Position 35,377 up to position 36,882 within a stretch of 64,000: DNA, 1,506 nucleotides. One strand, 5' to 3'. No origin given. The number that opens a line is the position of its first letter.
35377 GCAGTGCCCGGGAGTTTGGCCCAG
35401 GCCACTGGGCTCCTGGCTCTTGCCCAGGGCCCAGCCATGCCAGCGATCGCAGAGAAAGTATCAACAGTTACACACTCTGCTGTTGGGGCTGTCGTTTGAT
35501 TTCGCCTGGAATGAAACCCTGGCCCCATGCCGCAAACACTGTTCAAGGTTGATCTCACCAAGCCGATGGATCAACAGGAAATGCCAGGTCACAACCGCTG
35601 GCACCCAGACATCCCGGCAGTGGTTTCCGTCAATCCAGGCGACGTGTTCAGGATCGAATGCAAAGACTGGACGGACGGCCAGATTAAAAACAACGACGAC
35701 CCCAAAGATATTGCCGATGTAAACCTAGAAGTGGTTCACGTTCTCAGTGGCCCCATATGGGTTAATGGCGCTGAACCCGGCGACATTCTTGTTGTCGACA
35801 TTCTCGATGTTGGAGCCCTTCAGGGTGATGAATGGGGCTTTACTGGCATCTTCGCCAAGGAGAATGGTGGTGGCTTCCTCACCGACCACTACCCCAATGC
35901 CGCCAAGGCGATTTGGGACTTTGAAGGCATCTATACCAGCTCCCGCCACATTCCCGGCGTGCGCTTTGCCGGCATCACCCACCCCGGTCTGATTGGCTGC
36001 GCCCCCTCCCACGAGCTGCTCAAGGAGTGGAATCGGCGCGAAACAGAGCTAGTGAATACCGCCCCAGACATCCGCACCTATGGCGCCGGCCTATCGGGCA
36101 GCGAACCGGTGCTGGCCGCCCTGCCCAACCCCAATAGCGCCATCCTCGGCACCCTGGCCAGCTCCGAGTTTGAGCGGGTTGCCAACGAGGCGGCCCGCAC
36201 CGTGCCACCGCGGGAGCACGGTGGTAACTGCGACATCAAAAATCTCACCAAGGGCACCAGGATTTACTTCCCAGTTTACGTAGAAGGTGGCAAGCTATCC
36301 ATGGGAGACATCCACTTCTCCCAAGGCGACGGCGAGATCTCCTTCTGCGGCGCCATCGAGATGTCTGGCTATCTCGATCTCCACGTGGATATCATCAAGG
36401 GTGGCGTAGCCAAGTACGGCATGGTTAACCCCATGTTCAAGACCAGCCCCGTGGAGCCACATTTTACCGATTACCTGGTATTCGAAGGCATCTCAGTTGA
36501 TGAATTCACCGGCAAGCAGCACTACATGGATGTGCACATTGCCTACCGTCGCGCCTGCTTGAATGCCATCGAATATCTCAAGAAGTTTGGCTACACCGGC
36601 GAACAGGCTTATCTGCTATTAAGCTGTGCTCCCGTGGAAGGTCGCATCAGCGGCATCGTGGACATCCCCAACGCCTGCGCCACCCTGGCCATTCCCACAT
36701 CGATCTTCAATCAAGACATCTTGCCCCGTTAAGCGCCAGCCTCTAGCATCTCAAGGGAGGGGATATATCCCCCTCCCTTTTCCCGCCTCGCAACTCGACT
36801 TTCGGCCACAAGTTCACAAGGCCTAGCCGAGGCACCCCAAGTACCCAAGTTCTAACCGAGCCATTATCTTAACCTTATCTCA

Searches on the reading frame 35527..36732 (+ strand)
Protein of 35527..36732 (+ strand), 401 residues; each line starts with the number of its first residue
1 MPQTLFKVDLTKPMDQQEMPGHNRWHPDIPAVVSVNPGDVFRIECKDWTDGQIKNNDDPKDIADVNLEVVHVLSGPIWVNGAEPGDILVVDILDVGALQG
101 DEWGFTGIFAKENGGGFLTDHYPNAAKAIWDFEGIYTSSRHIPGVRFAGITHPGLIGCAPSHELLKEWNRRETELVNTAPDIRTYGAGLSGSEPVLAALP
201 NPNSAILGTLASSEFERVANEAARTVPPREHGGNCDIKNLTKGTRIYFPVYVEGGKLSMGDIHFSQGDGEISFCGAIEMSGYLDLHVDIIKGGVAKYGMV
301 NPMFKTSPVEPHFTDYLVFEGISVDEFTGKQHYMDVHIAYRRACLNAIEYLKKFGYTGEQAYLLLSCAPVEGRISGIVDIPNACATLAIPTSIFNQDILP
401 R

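Call 33: search_protein_families(library=pfam, max_evalue=0.00001, proteins=[window:35527-36732:+])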
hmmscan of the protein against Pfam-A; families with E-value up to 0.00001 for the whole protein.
window:35527-36732:+ (401 aa): 1 family
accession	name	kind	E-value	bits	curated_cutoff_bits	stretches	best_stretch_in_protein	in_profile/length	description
PF03069.20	FmdA_AmdA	-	1.4e-189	630.2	27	1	7-395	1-372/373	Acetamidase/Formamidase family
